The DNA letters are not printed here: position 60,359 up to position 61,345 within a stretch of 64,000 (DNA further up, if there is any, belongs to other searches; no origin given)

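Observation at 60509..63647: NuoE/NuoF/NuoG-N-terminal-fragment operon with ATGA-coupled genes and no catalytic subunit nearby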

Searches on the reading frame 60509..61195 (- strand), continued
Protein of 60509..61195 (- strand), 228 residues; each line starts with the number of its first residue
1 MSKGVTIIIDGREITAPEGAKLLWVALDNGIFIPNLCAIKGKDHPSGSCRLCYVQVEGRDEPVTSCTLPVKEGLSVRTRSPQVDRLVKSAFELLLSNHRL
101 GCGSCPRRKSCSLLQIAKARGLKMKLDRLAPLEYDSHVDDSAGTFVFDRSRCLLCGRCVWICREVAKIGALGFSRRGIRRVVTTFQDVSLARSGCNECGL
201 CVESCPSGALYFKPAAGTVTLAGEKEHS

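Call 54: search_protein_representatives(protein=window:60512-61195:-)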
Query: 228 residues. Proteins with E-value up to 0.001 (for the whole library): 11238; up to 1e-10: 5140; up to 1e-30: 256. The best 150 are listed.
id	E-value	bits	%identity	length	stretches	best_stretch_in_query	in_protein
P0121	2.0e-67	243.5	53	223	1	5-214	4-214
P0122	1.5e-59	217.8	47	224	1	4-213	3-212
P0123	6.0e-59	215.8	35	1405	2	5-213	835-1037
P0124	5.8e-58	212.5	48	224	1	3-216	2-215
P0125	1.3e-55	204.8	47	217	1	5-214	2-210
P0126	1.8e-55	204.4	46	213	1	7-216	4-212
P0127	6.1e-52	192.8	37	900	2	4-213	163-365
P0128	3.0e-51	190.6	59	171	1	21-174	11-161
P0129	4.6e-49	183.4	44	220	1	5-214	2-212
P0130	6.0e-49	183.1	44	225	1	4-213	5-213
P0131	1.7e-45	171.7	42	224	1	5-215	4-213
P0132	6.0e-45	170.0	41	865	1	2-212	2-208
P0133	1.4e-44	168.8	41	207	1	5-210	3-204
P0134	2.6e-44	167.9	38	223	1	5-221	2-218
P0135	1.6e-43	165.3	44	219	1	5-215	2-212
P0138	2.3e-42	161.5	41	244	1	5-213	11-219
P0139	7.6e-42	159.8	44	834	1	4-212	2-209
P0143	4.2e-40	154.1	44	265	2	17-213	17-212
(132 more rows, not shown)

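Call 55: search_protein_families(library=pfam, proteins=[P0123, P0127, P0132, P0139, P0143, P0138], max_evalue=0.0001)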
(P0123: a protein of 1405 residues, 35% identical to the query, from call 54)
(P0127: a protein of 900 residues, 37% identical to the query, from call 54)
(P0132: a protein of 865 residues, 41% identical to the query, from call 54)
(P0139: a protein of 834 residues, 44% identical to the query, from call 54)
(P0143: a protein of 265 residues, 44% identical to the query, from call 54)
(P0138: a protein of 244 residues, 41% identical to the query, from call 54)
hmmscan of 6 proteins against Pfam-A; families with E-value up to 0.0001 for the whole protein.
P0123 (1405 aa): 15 families
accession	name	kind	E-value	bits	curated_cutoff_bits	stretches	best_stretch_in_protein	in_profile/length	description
PF00384.28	Molybdopterin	-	4.2e-122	408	24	3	272-677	1-352/353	Molybdopterin oxidoreductase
PF13510.11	Fer2_4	-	8.4e-42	141.6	22.8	2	835-909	4-81/82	2Fe-2S iron-sulfur cluster binding domain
PF10588.14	NADH-G_4Fe-4S_3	-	1.2e-36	124.4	27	2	83-122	1-40/40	NADH-ubiquinone oxidoreductase-G iron-sulfur binding region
PF22117.2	Fer4_Nqo3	-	3.1e-26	91.8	27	2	971-1035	3-67/67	NADH-quinone oxidoreductase subunit 3, ferredoxin-like domain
PF04879.21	Molybdop_Fe4S4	-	5.9e-25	87.4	22.7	2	215-269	1-55/55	Molybdopterin oxidoreductase Fe4S4 domain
PF01568.27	Molydop_binding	-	4.9e-19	68.8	26.8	1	725-820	2-99/110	Molydopterin dinucleotide binding domain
PF00037.32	Fer4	-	1.9e-15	56.4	21.1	1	1018-1035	7-24/24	4Fe-4S binding domain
PF12838.12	Fer4_7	-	4.5e-15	56.3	27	2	978-1033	1-52/52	4Fe-4S dicluster domain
PF14697.11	Fer4_21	-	8.8e-11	42.2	35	2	975-1033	4-56/59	4Fe-4S dicluster domain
PF12837.12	Fer4_6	-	2.8e-09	36.9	25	0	972-991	2-21/24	4Fe-4S binding domain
PF13237.11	Fer4_10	-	1.2e-07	32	25.5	1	139-197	2-53/53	4Fe-4S dicluster domain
PF13484.11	Fer4_16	-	1.6e-06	29.2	30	0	185-211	1-27/66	4Fe-4S double cluster binding domain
PF25160.1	LdpA_Fe-S-bd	-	2.7e-06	27.5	27.6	0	984-1035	4-44/49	LdpA Fe-S cluster-binding domain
PF22151.2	Fer4_NDSU1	-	5.2e-06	26.3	23.8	0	216-265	2-51/51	NADH-ubiquinone oxidoreductase NDSU1/NuoG-like, 4Fe-4S domain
PF13183.11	Fer4_8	-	7.5e-05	23.6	27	1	143-199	2-67/68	4Fe-4S dicluster domain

P0127 (900 aa): 14 families
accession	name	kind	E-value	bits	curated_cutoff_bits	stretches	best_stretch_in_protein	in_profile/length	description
PF00384.28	Molybdopterin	-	9.5e-56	189.8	24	1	428-825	1-351/353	Molybdopterin oxidoreductase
PF13510.11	Fer2_4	-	5.6e-18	65.2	22.8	1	163-236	3-81/82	2Fe-2S iron-sulfur cluster binding domain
PF10588.14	NADH-G_4Fe-4S_3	-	9.6e-17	60.7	27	2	3-33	7-37/40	NADH-ubiquinone oxidoreductase-G iron-sulfur binding region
PF04879.21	Molybdop_Fe4S4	-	3.9e-16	59.2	22.7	1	373-422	3-52/55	Molybdopterin oxidoreductase Fe4S4 domain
PF12838.12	Fer4_7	-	9e-13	48.9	27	2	62-120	1-52/52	4Fe-4S dicluster domain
PF22117.2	Fer4_Nqo3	-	1.1e-11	45.2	27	1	54-121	2-66/67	NADH-quinone oxidoreductase subunit 3, ferredoxin-like domain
PF14697.11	Fer4_21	-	4.3e-11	43.2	35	2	299-359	3-53/59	4Fe-4S dicluster domain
PF00037.32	Fer4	-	8.8e-08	32.1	21.1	0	102-121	4-23/24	4Fe-4S binding domain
PF13183.11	Fer4_8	-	3.6e-07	31.1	27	1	60-118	2-66/68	4Fe-4S dicluster domain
PF13237.11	Fer4_10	-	4.8e-07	30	25.5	0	56-117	2-53/53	4Fe-4S dicluster domain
PF13187.11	Fer4_9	-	1.6e-06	28.4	27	1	62-119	1-50/52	4Fe-4S dicluster domain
PF00111.32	Fer2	-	2e-06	28.1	21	1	168-222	3-55/77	2Fe-2S iron-sulfur cluster binding domain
PF13484.11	Fer4_16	-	7e-05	24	30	0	105-124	1-20/66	4Fe-4S double cluster binding domain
PF13459.11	Fer4_15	-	9.4e-05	23.5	22.4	0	298-318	2-22/66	4Fe-4S single cluster domain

P0132 (865 aa): 9 families
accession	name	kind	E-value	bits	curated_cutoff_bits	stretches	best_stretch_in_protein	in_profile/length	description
PF00384.28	Molybdopterin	-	6.5e-63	213.3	24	1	273-690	1-352/353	Molybdopterin oxidoreductase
PF13510.11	Fer2_4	-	8.6e-18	64.6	22.8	1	4-78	3-81/82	2Fe-2S iron-sulfur cluster binding domain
PF04879.21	Molybdop_Fe4S4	-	2.7e-17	62.9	22.7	1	216-263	2-49/55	Molybdopterin oxidoreductase Fe4S4 domain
PF01568.27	Molydop_binding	-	1.7e-13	51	26.8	1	765-848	7-95/110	Molydopterin dinucleotide binding domain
PF10588.14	NADH-G_4Fe-4S_3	-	2.9e-07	30.3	27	1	85-111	1-27/40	NADH-ubiquinone oxidoreductase-G iron-sulfur binding region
PF00037.32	Fer4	-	1.4e-06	28.3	21.1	0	142-158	2-18/24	4Fe-4S binding domain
PF22117.2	Fer4_Nqo3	-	1.7e-05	25.3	27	1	142-206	5-66/67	NADH-quinone oxidoreductase subunit 3, ferredoxin-like domain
PF00111.32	Fer2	-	5.5e-05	23.5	21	1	9-61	3-52/77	2Fe-2S iron-sulfur cluster binding domain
PF12838.12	Fer4_7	-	7.1e-05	23.6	27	1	148-205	2-52/52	4Fe-4S dicluster domain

P0139 (834 aa): 9 families
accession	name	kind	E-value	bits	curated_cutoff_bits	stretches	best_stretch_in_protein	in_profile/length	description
PF00384.28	Molybdopterin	-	7.9e-54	183.4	24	1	264-667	1-352/353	Molybdopterin oxidoreductase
PF13510.11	Fer2_4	-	4.6e-21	75.1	22.8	1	2-76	3-81/82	2Fe-2S iron-sulfur cluster binding domain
PF01568.27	Molydop_binding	-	3e-15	56.6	26.8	1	749-813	17-80/110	Molydopterin dinucleotide binding domain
PF10588.14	NADH-G_4Fe-4S_3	-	5.1e-09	35.9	27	1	83-120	1-38/40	NADH-ubiquinone oxidoreductase-G iron-sulfur binding region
PF00111.32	Fer2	-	1.3e-08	35.1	21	1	8-66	4-76/77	2Fe-2S iron-sulfur cluster binding domain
PF04879.21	Molybdop_Fe4S4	-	4.4e-05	23.8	22.7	1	219-259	4-53/55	Molybdopterin oxidoreductase Fe4S4 domain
PF22117.2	Fer4_Nqo3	-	4.9e-05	23.9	27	1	141-206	3-65/67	NADH-quinone oxidoreductase subunit 3, ferredoxin-like domain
PF14697.11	Fer4_21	-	5.6e-05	23.6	35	1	144-205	3-54/59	4Fe-4S dicluster domain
PF12838.12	Fer4_7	-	9.6e-05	23.2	27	1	148-204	1-50/52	4Fe-4S dicluster domain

P0143 (265 aa): 14 families
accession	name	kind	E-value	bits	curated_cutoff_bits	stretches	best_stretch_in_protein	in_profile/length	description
PF00037.32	Fer4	-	5.7e-17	61.2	21.1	2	220-242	2-24/24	4Fe-4S binding domain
PF13510.11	Fer2_4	-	1.7e-15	57.2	22.8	1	3-78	3-81/82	2Fe-2S iron-sulfur cluster binding domain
PF13237.11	Fer4_10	-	3.1e-13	49.9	25.5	1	190-237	5-53/53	4Fe-4S dicluster domain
PF12838.12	Fer4_7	-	1.2e-12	48.5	27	1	193-240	1-52/52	4Fe-4S dicluster domain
PF14697.11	Fer4_21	-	1.1e-11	45.1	35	2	190-240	4-56/59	4Fe-4S dicluster domain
PF12837.12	Fer4_6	-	1.5e-10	40.9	25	0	191-209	6-24/24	4Fe-4S binding domain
PF13484.11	Fer4_16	-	2.4e-10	41.5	30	0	193-212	1-20/66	4Fe-4S double cluster binding domain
PF13187.11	Fer4_9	-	2.4e-10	40.7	27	2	194-240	2-51/52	4Fe-4S dicluster domain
PF10588.14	NADH-G_4Fe-4S_3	-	8.4e-10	38.5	27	1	85-124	1-40/40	NADH-ubiquinone oxidoreductase-G iron-sulfur binding region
PF22117.2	Fer4_Nqo3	-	9.6e-10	38.9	27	1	142-209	2-66/67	NADH-quinone oxidoreductase subunit 3, ferredoxin-like domain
PF13183.11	Fer4_8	-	5.1e-08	33.8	27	0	223-258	2-39/68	4Fe-4S dicluster domain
PF12797.12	Fer4_2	-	1.9e-07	31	24.5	0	221-237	5-21/22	4Fe-4S binding domain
PF00111.32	Fer2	-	1.1e-06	28.9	21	1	12-56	9-49/77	2Fe-2S iron-sulfur cluster binding domain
PF13459.11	Fer4_15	-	3.4e-05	24.9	22.4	0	147-167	4-24/66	4Fe-4S single cluster domain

P0138 (244 aa): 8 families
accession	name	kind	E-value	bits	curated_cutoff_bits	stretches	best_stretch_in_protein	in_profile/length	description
PF13510.11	Fer2_4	-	1.3e-13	51.3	22.8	1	9-86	2-81/82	2Fe-2S iron-sulfur cluster binding domain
PF13237.11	Fer4_10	-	4.2e-08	33.4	25.5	1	151-212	2-53/53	4Fe-4S dicluster domain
PF22117.2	Fer4_Nqo3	-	5.5e-08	33.3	27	1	150-217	3-67/67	NADH-quinone oxidoreductase subunit 3, ferredoxin-like domain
PF12838.12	Fer4_7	-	1.7e-07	32.1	27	0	201-222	2-23/52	4Fe-4S dicluster domain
PF13183.11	Fer4_8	-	7.7e-06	26.8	27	1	157-214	4-67/68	4Fe-4S dicluster domain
PF00037.32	Fer4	-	1.9e-05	24.7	21.1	0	152-168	2-18/24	4Fe-4S binding domain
PF13187.11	Fer4_9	-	2e-05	24.9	27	1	157-214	1-50/52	4Fe-4S dicluster domain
PF12837.12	Fer4_6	-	6e-05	23.2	25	0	151-168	2-19/24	4Fe-4S binding domain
